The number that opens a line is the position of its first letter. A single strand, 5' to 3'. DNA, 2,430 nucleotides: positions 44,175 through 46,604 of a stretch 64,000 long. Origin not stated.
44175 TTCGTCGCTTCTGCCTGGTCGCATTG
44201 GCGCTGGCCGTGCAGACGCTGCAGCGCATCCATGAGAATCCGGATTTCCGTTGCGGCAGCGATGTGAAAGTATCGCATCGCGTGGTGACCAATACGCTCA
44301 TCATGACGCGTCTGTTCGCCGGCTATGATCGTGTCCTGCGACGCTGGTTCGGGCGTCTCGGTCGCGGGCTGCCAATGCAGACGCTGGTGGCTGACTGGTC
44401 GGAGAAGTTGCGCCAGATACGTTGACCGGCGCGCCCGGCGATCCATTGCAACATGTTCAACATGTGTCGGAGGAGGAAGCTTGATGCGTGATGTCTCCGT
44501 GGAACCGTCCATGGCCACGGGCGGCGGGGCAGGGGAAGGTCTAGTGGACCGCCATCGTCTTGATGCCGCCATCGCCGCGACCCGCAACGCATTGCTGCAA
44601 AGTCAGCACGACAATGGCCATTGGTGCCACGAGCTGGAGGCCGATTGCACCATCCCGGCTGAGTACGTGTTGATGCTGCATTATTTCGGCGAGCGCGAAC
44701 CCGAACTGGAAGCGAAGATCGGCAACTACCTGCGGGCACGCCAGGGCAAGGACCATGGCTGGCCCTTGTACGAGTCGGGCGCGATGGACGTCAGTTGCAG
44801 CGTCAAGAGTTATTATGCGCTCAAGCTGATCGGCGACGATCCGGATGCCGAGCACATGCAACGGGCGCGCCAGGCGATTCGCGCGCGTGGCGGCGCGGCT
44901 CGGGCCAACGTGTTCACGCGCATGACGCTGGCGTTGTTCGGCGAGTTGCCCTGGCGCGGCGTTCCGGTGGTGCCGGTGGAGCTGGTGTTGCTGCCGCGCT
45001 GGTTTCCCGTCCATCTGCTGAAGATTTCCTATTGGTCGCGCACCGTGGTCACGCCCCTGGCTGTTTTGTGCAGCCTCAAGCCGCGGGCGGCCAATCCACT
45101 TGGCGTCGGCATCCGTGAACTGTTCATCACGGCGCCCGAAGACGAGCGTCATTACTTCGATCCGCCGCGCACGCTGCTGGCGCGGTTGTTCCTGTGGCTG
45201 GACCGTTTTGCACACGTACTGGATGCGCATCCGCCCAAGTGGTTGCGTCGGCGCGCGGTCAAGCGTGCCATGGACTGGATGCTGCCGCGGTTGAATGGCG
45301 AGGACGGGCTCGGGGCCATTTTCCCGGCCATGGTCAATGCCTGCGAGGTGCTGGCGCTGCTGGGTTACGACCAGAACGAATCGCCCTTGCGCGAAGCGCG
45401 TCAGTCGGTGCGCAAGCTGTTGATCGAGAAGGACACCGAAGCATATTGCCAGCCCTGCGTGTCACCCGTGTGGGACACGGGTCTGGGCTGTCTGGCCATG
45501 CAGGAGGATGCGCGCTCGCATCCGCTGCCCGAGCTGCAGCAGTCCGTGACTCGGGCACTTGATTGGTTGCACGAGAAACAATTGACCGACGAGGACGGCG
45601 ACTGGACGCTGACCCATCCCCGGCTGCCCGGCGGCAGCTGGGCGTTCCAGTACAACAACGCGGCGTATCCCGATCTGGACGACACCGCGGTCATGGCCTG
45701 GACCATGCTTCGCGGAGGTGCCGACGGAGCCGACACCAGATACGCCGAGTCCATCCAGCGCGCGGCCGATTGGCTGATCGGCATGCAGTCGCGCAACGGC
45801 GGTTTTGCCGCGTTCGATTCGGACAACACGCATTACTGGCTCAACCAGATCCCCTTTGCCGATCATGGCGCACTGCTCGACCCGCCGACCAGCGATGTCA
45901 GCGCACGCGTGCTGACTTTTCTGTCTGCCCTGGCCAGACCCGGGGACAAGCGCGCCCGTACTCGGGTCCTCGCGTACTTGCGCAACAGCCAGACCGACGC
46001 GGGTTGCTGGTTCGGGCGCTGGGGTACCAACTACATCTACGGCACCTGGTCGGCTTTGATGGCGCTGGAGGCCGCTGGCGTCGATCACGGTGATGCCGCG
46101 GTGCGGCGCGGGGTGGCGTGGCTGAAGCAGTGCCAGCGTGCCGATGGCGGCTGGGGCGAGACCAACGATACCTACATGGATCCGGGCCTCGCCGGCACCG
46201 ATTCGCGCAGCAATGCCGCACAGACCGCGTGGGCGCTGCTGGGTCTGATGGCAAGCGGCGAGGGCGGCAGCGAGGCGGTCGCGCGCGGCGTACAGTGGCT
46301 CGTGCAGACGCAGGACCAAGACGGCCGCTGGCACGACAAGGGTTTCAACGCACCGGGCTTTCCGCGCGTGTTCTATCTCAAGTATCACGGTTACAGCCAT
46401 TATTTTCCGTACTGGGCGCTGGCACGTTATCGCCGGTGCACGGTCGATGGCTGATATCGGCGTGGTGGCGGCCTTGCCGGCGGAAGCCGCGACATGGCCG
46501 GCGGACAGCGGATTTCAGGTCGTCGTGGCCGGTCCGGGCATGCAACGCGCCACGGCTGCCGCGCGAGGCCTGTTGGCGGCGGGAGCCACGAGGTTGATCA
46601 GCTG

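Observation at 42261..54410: Mevalonate-pathway block nested inside a hopanoid biosynthesis operon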

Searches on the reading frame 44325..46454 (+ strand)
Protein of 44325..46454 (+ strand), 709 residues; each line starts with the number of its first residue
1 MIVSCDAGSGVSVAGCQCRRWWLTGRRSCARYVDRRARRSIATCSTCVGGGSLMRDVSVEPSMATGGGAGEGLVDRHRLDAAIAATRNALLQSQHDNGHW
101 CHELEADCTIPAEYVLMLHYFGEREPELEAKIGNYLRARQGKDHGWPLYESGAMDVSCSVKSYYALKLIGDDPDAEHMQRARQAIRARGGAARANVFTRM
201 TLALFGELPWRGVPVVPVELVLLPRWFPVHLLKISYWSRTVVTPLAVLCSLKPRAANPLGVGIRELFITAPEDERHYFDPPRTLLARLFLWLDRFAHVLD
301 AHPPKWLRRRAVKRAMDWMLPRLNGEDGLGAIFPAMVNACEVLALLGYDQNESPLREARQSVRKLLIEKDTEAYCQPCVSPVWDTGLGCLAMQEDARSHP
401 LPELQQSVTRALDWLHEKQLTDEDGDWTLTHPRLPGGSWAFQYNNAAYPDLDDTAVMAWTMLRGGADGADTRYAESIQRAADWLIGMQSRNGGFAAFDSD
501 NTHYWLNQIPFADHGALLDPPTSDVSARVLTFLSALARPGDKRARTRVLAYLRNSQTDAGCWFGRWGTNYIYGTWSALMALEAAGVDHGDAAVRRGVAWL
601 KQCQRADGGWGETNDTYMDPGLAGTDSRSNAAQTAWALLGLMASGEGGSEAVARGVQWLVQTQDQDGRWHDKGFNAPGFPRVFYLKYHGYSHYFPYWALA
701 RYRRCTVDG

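Call 3: search_protein_families(library=pfam, proteins=[window:44325-46454:+])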
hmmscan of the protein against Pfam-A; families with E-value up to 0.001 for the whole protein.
window:44325-46454:+ (709 aa): 4 families
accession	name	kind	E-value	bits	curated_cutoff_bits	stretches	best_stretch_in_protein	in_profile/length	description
PF13243.12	SQHop_cyclase_C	-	7.8e-128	426.4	26.1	1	379-704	1-319/319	Squalene-hopene cyclase C-terminal domain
PF13249.12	SQHop_cyclase_N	-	4.8e-119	397.3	26.2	1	83-370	1-290/291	Squalene-hopene cyclase N-terminal domain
PF00432.27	Prenyltrans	-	2.2e-07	31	26.5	1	474-666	49-213/304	Prenyltransferase alpha-alpha toroid domain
PF09492.16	Pec_lyase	-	3.9e-06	26.8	22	0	469-515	56-101/292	Pectic acid lyase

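Call 4: search_protein_families(library=ncbifam, proteins=[window:44325-46454:+])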
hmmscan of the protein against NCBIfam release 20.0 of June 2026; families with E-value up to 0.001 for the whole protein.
window:44325-46454:+ (709 aa): 6 families
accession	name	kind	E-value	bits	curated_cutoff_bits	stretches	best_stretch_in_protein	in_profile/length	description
TIGR01507.1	hopene_cyclase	equivalog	1.8e-234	779.9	431.1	1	79-704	17-635/640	squalene--hopene cyclase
TIGR01787.1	squalene_cyclas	subfamily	1.9e-182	608.1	322.7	1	83-704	2-622/622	squalene/oxidosqualene cyclases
TIGR03463.1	osq_cycl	subfamily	7.2e-74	249.2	851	1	89-702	3-634/634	2,3-oxidosqualene cyclase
TIGR04277.1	squa_tetra_cyc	equivalog_domain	3.2e-48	164.7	500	2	439-704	352-622/624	tetrahymanol synthase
NF053823.1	SCO2321_fam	equivalog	8.5e-17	61.1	300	1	574-618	104-146/405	SCO2321 family membrane protein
TIGR02474.1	pec_lyase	equivalog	1.2e-05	25.1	189.8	0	469-515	62-106/295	pectate lyase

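Call 37: find_homologous_proteins(query=window:44484-46454:+, max_evalue=1e-20)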
Query window:44484-46454:+ (656 aa): 8000 proteins with E <= 1e-20 among 8000 candidates; the best 120 are listed.
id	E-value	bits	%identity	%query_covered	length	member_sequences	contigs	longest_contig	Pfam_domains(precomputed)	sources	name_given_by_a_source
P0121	0.0e+0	1315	85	100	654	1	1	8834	PF09492.17,PF07678.21,PF13243.13,PF13249.13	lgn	-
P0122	0.0e+0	1192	77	99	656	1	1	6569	PF09492.17,PF07678.21,PF13243.13,PF00432.28,PF13249.13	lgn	-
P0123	0.0e+0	1144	75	99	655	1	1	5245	PF13243.13,PF00432.28,PF13249.13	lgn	-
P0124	0.0e+0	1138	75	99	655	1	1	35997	PF07678.21,PF13243.13,PF00432.28,PF13249.13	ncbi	ncbi:MAG TPA: squalene--hopene cyclase [Rhodanobacteraceae bacterium]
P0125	0.0e+0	1136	73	100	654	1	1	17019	PF07678.21,PF13243.13,PF00432.28,PF13249.13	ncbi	ncbi:MAG TPA: squalene--hopene cyclase [Rhodanobacteraceae bacterium]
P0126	0.0e+0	1127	74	99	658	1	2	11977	PF07678.21,PF13243.13,PF00432.28,PF13249.13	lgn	-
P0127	0.0e+0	1122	74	99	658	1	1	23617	PF07678.21,PF13243.13,PF00432.28,PF13249.13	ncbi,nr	ncbi:MAG TPA: squalene--hopene cyclase [Oleiagrimonas sp.]|nr:squalene--hopene cyclase [Oleiagrimona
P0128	0.0e+0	1118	73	99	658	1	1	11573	PF07678.21,PF13243.13,PF00432.28,PF13249.13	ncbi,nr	ncbi:MAG TPA: squalene--hopene cyclase [Oleiagrimonas sp.]|nr:squalene--hopene cyclase [Oleiagrimona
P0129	0.0e+0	1117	74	99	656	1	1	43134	PF07678.21,PF13243.13,PF00432.28,PF13249.13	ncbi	-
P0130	0.0e+0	1109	72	99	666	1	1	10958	PF07678.21,PF13243.13,PF00432.28,PF13249.13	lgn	-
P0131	0.0e+0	1089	72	100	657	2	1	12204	PF07678.21,PF13243.13,PF00432.28,PF13249.13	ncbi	-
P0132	0.0e+0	1068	70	100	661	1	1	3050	PF07678.21,PF13243.13,PF00432.28,PF13249.13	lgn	-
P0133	0.0e+0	1060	71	96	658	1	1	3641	PF09492.17,PF07678.21,PF13243.13,PF00432.28,PF13249.13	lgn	-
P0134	0.0e+0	1054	70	98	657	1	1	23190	PF07678.21,PF13243.13,PF00432.28,PF13249.13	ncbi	-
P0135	0.0e+0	1053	75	91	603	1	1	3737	PF07678.21,PF13243.13,PF00432.28,PF13249.13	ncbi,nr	ncbi:MAG TPA: squalene--hopene cyclase, partial [Rhodanobacteraceae bacterium]|nr:squalene--hopene c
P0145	1.2e-294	997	68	97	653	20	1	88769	PF13243.13,PF00432.28,PF13249.13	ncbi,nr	ncbi:MAG TPA: squalene--hopene cyclase [Rhodanobacteraceae bacterium]|nr:squalene--hopene cyclase [R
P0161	5.5e-283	959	66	94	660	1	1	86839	PF09492.17,PF13243.13,PF00432.28,PF13249.13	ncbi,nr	ncbi:MAG TPA: squalene--hopene cyclase [Gammaproteobacteria bacterium]|nr:squalene--hopene cyclase [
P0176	1.7e-274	931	66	93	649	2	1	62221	PF13243.13,PF00432.28,PF13249.13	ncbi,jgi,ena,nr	ncbi:MAG TPA: squalene--hopene cyclase [Casimicrobiaceae bacterium]|nr:squalene--hopene cyclase [Cas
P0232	2.7e-256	870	62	93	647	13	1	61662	PF09492.17,PF13243.13,PF13249.13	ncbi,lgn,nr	ncbi:squalene--hopene cyclase [bacterium BMS3Bbin12]|nr:squalene--hopene cyclase [bacterium BMS3Bbin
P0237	5.6e-256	869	60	94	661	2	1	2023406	PF09492.17,PF07678.21,PF13243.13,PF00432.28,PF13249.13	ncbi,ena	-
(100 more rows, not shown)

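Call 74: find_encoding_contigs(protein=P0176, flank=10000, max_places=1)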
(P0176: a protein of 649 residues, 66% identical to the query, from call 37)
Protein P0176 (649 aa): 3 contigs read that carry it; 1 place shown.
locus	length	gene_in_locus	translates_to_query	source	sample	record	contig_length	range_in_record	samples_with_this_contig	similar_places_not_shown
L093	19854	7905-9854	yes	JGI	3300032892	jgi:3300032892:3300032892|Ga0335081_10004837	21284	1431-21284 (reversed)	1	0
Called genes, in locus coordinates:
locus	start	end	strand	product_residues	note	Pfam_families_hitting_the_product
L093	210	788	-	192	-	PF08238:Sel1 (faint)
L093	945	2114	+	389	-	PF06779:MFS_4, PF07690:MFS_1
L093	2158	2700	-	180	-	PF01292:Ni_hydr_CYTB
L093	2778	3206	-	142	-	PF00072:Response_reg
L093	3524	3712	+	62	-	-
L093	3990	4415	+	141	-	PF27226:AF_1845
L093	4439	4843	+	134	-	PF01042:Ribonuc_L-PSP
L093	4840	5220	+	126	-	PF04241:DUF423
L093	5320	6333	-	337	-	PF01594:AI-2E_transport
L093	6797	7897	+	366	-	PF00494:SQS_PSY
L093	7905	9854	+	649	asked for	PF00432:Prenyltrans (faint), PF13249:SQHop_cyclase_N, PF13243:SQHop_cyclase_C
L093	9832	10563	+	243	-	PF01048:PNP_UDP_1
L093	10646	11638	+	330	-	PF01073:3Beta_HSD, PF01370:Epimerase, PF02719:Polysacc_synt_2, PF05368:NmrA, PF07993:NAD_binding_4, PF08659:KR (faint), PF13460:NAD_binding_10, PF16363:GDP_Man_Dehyd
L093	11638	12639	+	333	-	PF22700:MVD-like_N, PF00288:GHMP_kinases_N, PF18376:MDD_C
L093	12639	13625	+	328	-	PF00288:GHMP_kinases_N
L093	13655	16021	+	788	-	PF00368:HMG-CoA_red, PF00288:GHMP_kinases_N, PF08544:GHMP_kinases_C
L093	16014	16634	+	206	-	PF00293:NUDIX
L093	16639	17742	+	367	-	PF04055:Radical_SAM, PF11946:DUF3463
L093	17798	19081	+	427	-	PF01553:Acyltransferase (faint)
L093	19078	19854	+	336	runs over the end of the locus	PF03706:LPG_synthase_TM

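Call 75: find_encoding_contigs(protein=P0232, flank=10000, max_places=1)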
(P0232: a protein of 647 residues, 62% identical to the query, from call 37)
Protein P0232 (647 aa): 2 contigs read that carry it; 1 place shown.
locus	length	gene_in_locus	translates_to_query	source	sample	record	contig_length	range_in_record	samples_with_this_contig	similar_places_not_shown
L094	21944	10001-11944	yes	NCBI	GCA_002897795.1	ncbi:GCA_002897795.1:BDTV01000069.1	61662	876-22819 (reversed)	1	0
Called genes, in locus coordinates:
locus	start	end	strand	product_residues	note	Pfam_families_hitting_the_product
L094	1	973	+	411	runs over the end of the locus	PF04551:GcpE, PF26540:GcpE_C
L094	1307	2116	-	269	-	PF04333:MlaA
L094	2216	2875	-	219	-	PF05494:MlaC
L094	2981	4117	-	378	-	PF00535:Glycos_transf_2, PF13641:Glyco_tranf_2_3, PF13506:Glyco_transf_21, PF13632:Glyco_trans_2_3 (faint)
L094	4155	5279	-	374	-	PF04055:Radical_SAM, PF11946:DUF3463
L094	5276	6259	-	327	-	PF02401:LYTB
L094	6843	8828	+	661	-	PF13292:DXP_synthase_N, PF02775:TPP_enzyme_C (weak), PF02779:Transket_pyr, PF02780:Transketolase_C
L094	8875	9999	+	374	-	PF00494:SQS_PSY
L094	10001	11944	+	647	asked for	PF13249:SQHop_cyclase_N, PF09492:Pec_lyase (faint), PF13243:SQHop_cyclase_C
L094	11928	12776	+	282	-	PF01048:PNP_UDP_1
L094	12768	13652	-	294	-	PF07719:TPR_2 (faint), PF12895:ANAPC3 (faint), PF13176:TPR_7 (faint), PF13181:TPR_8 (faint), PF13414:TPR_11 (faint), PF13424:TPR_12 (faint), PF13432:TPR_16, PF14559:TPR_19, +4 more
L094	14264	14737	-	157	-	PF00702:Hydrolase (weak)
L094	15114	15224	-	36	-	PF22142:Hao_C (faint)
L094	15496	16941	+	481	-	PF13738:Pyr_redox_3 (faint), PF01134:GIDA (weak), PF03486:HI0933_like (faint), PF07992:Pyr_redox_2, PF12831:FAD_oxidored (weak), PF00070:Pyr_redox, PF02852:Pyr_redox_dim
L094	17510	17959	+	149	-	-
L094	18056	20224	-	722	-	PF02922:CBM_48, PF00128:Alpha-amylase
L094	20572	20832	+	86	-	PF19029:DUF883_C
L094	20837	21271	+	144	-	PF07332:Phage_holin_3_6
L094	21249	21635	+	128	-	-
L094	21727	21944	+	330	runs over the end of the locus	PF01207:Dus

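Call 77: find_encoding_contigs(protein=P0145, flank=10000, max_places=1)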
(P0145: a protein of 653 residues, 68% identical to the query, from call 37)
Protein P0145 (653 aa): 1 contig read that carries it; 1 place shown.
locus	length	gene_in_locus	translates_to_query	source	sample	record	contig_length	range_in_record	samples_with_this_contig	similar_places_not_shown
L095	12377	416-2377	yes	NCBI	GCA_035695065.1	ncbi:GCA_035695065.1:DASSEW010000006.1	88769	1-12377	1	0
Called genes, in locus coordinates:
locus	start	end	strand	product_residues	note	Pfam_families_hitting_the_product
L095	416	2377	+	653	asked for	PF13249:SQHop_cyclase_N, PF13243:SQHop_cyclase_C, PF00432:Prenyltrans (weak), PF13249:SQHop_cyclase_N (weak)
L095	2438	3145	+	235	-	PF01048:PNP_UDP_1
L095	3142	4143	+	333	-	PF01073:3Beta_HSD, PF01370:Epimerase, PF02719:Polysacc_synt_2, PF04321:RmlD_sub_bind (weak), PF05368:NmrA, PF07993:NAD_binding_4, PF16363:GDP_Man_Dehyd, PF13460:NAD_binding_10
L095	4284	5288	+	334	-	PF22700:MVD-like_N, PF00288:GHMP_kinases_N, PF18376:MDD_C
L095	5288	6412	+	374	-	PF00288:GHMP_kinases_N (weak)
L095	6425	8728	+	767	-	PF00368:HMG-CoA_red, PF00288:GHMP_kinases_N, PF08544:GHMP_kinases_C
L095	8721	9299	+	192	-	PF00293:NUDIX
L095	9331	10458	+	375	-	PF04055:Radical_SAM, PF11946:DUF3463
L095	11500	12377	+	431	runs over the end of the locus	PF05697:Trigger_N, PF05698:Trigger_C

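Call 78: find_encoding_contigs(protein=P0161, flank=10000, max_places=1)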
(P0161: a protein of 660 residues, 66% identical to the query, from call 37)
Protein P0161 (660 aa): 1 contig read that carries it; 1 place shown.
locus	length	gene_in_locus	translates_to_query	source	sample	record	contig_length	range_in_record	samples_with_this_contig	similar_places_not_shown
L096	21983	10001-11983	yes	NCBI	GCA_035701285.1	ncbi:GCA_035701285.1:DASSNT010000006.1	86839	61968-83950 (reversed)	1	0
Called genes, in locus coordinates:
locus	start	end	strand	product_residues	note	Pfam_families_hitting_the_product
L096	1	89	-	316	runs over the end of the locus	-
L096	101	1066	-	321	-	PF07726:AAA_3, PF07728:AAA_5, PF00004:AAA (weak), PF17863:AAA_lid_2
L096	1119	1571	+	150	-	PF14534:DUF4440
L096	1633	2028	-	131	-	-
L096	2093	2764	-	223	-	PF00072:Response_reg, PF08281:Sigma70_r4_2, PF00196:GerE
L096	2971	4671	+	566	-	PF08448:PAS_4 (weak), PF13596:PAS_10, PF00512:HisKA, PF02518:HATPase_c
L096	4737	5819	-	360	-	PF01590:GAF (weak), PF00990:GGDEF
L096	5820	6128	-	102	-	-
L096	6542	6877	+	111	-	PF08850:DUF1820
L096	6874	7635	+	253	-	PF00753:Lactamase_B, PF23023:Anti-Pycsar_Apyc1, PF12706:Lactamase_B_2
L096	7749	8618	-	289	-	PF00348:polyprenyl_synt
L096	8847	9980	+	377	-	PF00494:SQS_PSY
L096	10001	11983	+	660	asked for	PF00432:Prenyltrans (faint), PF13249:SQHop_cyclase_N, PF09492:Pec_lyase (faint), PF13243:SQHop_cyclase_C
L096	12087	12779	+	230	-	PF01048:PNP_UDP_1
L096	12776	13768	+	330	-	PF01073:3Beta_HSD, PF01370:Epimerase, PF02719:Polysacc_synt_2 (weak), PF04321:RmlD_sub_bind (weak), PF05368:NmrA, PF13460:NAD_binding_10, PF16363:GDP_Man_Dehyd, PF07993:NAD_binding_4, +1 more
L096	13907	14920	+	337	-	PF22700:MVD-like_N, PF00288:GHMP_kinases_N, PF18376:MDD_C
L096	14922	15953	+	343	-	PF00288:GHMP_kinases_N (weak)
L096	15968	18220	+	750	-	PF00368:HMG-CoA_red, PF00288:GHMP_kinases_N, PF08544:GHMP_kinases_C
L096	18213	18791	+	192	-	PF00293:NUDIX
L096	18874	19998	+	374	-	PF04055:Radical_SAM, PF11946:DUF3463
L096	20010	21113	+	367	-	PF00535:Glycos_transf_2, PF13641:Glyco_tranf_2_3, PF13506:Glyco_transf_21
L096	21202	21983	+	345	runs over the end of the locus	PF02230:Abhydrolase_2 (weak)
